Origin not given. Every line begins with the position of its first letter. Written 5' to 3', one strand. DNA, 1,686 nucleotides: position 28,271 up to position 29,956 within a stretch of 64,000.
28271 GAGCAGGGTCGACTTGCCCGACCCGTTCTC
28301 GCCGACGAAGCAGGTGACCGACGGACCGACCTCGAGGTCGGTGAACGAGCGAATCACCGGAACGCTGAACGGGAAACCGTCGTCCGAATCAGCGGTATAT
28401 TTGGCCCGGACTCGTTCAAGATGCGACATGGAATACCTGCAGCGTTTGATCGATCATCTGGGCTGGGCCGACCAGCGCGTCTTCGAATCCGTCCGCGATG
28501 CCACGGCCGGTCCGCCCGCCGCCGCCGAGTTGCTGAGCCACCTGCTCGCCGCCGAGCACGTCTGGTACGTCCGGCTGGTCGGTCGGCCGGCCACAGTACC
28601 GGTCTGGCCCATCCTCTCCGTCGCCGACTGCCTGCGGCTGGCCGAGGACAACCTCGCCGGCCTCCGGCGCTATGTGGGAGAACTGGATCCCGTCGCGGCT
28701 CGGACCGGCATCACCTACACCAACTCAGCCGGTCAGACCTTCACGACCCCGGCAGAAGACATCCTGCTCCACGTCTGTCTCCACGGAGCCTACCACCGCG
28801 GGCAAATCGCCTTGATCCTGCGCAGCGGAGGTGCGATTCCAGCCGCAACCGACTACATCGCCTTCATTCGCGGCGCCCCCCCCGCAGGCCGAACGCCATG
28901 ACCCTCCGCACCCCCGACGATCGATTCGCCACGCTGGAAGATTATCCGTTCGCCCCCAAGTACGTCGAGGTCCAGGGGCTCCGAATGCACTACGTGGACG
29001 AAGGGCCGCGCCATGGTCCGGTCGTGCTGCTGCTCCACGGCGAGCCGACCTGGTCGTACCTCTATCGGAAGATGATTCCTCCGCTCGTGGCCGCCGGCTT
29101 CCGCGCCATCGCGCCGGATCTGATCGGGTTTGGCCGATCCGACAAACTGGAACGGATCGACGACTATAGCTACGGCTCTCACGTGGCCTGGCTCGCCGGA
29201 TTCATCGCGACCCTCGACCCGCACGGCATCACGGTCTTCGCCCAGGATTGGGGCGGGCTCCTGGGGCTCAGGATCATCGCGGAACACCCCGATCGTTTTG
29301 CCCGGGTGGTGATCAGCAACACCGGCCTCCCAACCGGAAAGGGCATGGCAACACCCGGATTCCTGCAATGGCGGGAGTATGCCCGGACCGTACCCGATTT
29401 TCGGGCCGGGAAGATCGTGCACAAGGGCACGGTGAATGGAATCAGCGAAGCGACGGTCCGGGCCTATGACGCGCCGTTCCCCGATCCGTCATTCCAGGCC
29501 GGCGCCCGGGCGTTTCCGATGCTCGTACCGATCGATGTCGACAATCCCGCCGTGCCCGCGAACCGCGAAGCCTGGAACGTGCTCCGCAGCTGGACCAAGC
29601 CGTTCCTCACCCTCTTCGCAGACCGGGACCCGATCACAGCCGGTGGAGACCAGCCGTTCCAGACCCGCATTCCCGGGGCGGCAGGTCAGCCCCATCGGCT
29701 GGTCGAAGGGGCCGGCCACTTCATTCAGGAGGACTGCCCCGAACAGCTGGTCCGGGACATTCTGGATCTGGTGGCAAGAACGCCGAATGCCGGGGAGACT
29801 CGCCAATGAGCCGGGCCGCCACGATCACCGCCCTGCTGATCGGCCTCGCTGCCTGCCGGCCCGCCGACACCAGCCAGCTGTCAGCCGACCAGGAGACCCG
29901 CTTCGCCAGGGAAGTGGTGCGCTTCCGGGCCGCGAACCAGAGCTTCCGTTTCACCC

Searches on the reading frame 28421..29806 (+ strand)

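Call 20: search_protein_families(library=pfam, proteins=[window:28421-29806:+], max_evalue=0.001)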
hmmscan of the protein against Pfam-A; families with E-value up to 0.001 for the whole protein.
window:28421-29806:+ (462 aa): 3 families
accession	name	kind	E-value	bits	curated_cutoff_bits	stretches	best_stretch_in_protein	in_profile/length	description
PF00561.26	Abhydrolase_1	-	2.9e-25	89.8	25.8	1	200-319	1-125/245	alpha/beta hydrolase fold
PF12697.13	Abhydrolase_6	-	5.1e-16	60.4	26.3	1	202-445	1-216/217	Alpha/beta hydrolase family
PF12146.15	Hydrolase_4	-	2.2e-10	40.7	27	1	201-433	6-232/239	Serine aminopeptidase, S33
